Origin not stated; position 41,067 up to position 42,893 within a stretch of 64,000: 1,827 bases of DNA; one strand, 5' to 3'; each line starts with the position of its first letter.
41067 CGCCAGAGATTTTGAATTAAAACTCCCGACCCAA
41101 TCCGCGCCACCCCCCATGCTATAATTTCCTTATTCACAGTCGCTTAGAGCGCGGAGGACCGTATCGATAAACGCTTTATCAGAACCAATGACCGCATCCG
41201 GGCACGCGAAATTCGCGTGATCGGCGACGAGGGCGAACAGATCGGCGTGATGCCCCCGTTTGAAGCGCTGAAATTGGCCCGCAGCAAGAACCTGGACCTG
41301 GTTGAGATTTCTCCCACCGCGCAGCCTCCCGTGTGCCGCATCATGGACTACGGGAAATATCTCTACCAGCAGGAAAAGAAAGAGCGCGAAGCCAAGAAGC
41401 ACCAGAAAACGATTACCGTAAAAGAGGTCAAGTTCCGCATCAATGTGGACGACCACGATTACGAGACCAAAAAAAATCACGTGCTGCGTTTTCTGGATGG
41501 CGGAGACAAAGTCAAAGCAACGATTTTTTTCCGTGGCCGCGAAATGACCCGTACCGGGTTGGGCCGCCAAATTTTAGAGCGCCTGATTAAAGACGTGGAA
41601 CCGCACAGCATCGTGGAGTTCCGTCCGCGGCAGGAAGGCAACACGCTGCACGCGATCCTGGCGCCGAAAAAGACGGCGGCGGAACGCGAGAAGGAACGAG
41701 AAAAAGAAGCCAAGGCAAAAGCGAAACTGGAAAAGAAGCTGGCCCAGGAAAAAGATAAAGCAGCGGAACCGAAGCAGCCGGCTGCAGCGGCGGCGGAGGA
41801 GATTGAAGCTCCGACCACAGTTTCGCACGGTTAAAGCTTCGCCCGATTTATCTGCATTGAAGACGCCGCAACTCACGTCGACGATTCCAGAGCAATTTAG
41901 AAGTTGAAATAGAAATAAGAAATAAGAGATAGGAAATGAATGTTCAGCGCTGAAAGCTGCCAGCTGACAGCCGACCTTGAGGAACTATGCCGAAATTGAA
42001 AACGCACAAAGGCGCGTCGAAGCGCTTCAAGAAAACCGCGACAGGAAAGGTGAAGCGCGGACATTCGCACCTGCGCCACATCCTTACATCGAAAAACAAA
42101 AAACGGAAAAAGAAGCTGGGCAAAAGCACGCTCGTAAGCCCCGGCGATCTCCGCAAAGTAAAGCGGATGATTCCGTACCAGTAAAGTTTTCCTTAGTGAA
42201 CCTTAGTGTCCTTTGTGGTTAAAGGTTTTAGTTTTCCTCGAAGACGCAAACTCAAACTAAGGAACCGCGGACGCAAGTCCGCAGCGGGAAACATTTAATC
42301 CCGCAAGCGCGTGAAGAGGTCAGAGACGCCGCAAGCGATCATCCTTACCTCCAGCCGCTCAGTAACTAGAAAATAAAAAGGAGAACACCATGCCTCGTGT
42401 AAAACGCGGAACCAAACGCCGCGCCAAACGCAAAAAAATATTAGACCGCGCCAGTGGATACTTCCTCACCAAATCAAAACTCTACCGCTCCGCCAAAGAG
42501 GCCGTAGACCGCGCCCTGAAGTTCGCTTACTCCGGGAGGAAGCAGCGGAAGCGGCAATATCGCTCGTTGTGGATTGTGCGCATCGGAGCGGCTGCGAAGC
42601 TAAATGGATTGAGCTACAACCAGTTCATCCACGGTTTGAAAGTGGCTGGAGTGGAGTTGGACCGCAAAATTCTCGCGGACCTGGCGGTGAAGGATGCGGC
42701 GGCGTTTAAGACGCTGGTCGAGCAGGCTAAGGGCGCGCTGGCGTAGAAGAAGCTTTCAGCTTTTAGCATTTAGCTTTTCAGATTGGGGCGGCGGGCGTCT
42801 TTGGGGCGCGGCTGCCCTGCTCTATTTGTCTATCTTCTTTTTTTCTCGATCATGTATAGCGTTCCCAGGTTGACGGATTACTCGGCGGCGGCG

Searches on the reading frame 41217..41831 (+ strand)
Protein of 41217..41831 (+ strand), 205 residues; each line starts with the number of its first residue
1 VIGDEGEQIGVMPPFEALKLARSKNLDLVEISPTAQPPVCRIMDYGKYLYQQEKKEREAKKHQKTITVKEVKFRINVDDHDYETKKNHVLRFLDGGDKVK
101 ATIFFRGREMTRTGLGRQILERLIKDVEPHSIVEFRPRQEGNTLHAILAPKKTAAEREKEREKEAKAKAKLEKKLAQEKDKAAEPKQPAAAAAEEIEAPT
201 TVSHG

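Call 17: find_related_loci(query=window:41217-41831:+, collection=genome_contigs, flank=4000)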
Query window:41217-41831:+ (205 aa) in genome_contigs; peptide patterns used: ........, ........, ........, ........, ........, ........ (x = any residue, [..] = any of these).
600 stretches matched a pattern (row limit reached: there are more); 520 encode a relative of the query (tblastn E <= 1e-3); the best 80 are kept; 80 distinct loci.
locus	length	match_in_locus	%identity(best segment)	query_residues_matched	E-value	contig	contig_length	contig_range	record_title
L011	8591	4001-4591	89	1-201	4e-108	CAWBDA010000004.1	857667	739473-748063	MAG: uncultured Acidobacteriaceae bacterium isolate MFD00731.bin.1.142 genome assembly, contig: contig_2267, whole genom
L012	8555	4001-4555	96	1-185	2e-108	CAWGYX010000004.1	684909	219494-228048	MAG: uncultured Acidobacteriota bacterium isolate MFD02248.bin.1.193 genome assembly, contig: contig_12982, whole genome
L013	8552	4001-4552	93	1-184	9e-103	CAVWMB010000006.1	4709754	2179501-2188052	MAG: uncultured Acidobacteriota bacterium isolate MFD04463.bin.1.284 genome assembly, contig: contig_8978, whole genome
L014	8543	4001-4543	95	1-181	3e-107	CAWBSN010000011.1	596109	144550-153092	MAG: uncultured Acidobacteriaceae bacterium isolate MFD00731.bin.2.57 genome assembly, contig: contig_18308, whole genom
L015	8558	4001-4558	91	1-186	2e-104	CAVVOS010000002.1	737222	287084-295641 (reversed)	MAG: uncultured Acidobacteriaceae bacterium isolate MFD02138.bin.1.23 genome assembly, contig: contig_11974, whole genom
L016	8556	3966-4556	89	1-201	2e-104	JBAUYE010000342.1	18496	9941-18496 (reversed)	MAG: Candidatus Sulfotelmatobacter sp. isolate MFD09290_ilm_asm_bin7 k127_433754, whole genome shotgun sequence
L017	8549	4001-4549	97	1-183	2e-104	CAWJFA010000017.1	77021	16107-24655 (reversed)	MAG: uncultured Acidobacteriota bacterium isolate MFD09222.bin.1.65 genome assembly, contig: contig_202913, whole genome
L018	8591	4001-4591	83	1-193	1e-104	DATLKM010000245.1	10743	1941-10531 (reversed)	MAG TPA_asm: Candidatus Binatia bacterium isolate SMAG_U13722 k141_156053, whole genome shotgun sequence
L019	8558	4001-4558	91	1-186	2e-104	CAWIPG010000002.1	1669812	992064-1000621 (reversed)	MAG: uncultured Acidobacteriaceae bacterium isolate MFD00964.bin.1.217 genome assembly, contig: contig_35762, whole geno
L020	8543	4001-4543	92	1-181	3e-104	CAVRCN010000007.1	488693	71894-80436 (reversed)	MAG: uncultured Acidobacteriaceae bacterium isolate MFD03399.bin.1.130 genome assembly, contig: contig_20056, whole geno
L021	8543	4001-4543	92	1-181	4e-104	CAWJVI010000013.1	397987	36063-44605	MAG: uncultured Acidobacteriaceae bacterium isolate MFD00964.bin.1.274 genome assembly, contig: contig_78206, whole geno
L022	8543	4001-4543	97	1-181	4e-103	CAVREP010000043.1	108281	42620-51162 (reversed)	MAG: uncultured Acidobacteriota bacterium isolate MFD10071.bin.1.134 genome assembly, contig: contig_48350, whole genome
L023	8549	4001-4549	92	1-183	1e-102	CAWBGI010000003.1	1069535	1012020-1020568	MAG: uncultured Acidobacteriaceae bacterium isolate MFD09222.bin.1.59 genome assembly, contig: contig_38114, whole genom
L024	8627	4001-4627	87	1-203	1e-102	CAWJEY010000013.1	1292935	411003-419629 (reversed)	MAG: uncultured Acidobacteriaceae bacterium isolate MFD09222.bin.1.241 genome assembly, contig: contig_68155, whole geno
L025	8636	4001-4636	86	1-205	2e-102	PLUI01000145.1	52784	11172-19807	MAG: Acidobacteriaceae bacterium isolate palsa_362 73.20120700_P3S.10_contig_1229, whole genome shotgun sequence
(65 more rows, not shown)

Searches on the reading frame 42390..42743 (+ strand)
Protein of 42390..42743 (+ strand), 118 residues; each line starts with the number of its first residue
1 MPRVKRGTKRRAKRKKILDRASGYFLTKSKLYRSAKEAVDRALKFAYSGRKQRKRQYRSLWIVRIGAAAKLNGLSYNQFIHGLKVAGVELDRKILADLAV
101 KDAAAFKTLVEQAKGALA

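Call 14: find_encoding_contigs(protein=window:42390-42743:+, flank=6000, max_places=10)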
Protein seq(118 aa) (118 aa): 19 contigs read that carry it; 10 places shown.
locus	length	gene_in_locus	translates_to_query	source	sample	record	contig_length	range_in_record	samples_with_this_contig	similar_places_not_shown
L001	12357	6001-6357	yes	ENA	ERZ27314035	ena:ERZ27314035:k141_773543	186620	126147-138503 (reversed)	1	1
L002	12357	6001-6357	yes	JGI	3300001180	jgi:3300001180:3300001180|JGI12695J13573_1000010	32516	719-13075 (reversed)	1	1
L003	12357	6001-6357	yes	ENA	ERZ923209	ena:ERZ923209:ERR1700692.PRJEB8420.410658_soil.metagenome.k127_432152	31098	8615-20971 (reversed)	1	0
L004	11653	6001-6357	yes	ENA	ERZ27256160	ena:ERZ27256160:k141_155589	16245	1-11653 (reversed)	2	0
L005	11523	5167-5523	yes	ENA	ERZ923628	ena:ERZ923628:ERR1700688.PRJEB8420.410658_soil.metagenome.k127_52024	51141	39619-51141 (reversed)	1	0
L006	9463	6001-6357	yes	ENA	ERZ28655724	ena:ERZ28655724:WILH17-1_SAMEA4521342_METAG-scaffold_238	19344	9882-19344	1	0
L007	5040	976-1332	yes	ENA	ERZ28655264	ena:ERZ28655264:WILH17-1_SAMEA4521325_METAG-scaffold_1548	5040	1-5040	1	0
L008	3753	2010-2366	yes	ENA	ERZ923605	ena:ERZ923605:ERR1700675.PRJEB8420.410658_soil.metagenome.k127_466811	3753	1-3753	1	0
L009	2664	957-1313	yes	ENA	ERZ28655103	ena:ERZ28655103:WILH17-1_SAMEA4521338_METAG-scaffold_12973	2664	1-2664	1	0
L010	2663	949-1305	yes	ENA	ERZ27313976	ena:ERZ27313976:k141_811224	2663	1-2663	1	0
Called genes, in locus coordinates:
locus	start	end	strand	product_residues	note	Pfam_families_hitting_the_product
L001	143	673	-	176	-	PF11645:PDDEXK_5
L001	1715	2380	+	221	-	-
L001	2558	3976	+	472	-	-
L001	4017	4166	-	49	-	PF02452:PemK_toxin (weak)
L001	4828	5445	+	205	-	PF05198:IF3_N, PF00707:IF3_C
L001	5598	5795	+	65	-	PF01632:Ribosomal_L35p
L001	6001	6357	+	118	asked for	PF00453:Ribosomal_L20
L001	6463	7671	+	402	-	PF02912:Phe_tRNA-synt_N (weak), PF01409:tRNA-synt_2d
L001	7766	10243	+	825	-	PF03483:B3_4, PF03484:B5, PF17759:tRNA_synthFbeta, PF03147:FDX-ACB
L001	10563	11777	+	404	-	PF00155:Aminotran_1_2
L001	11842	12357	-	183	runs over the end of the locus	PF00080:Sod_Cu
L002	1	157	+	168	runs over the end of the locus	-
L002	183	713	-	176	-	PF11645:PDDEXK_5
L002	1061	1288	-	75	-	-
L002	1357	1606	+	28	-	-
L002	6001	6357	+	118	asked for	PF00453:Ribosomal_L20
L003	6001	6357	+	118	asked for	PF00453:Ribosomal_L20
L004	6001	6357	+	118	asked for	PF00453:Ribosomal_L20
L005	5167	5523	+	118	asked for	PF00453:Ribosomal_L20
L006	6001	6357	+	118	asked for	PF00453:Ribosomal_L20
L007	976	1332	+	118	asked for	PF00453:Ribosomal_L20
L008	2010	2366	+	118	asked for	PF00453:Ribosomal_L20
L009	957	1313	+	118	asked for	PF00453:Ribosomal_L20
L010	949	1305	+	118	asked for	PF00453:Ribosomal_L20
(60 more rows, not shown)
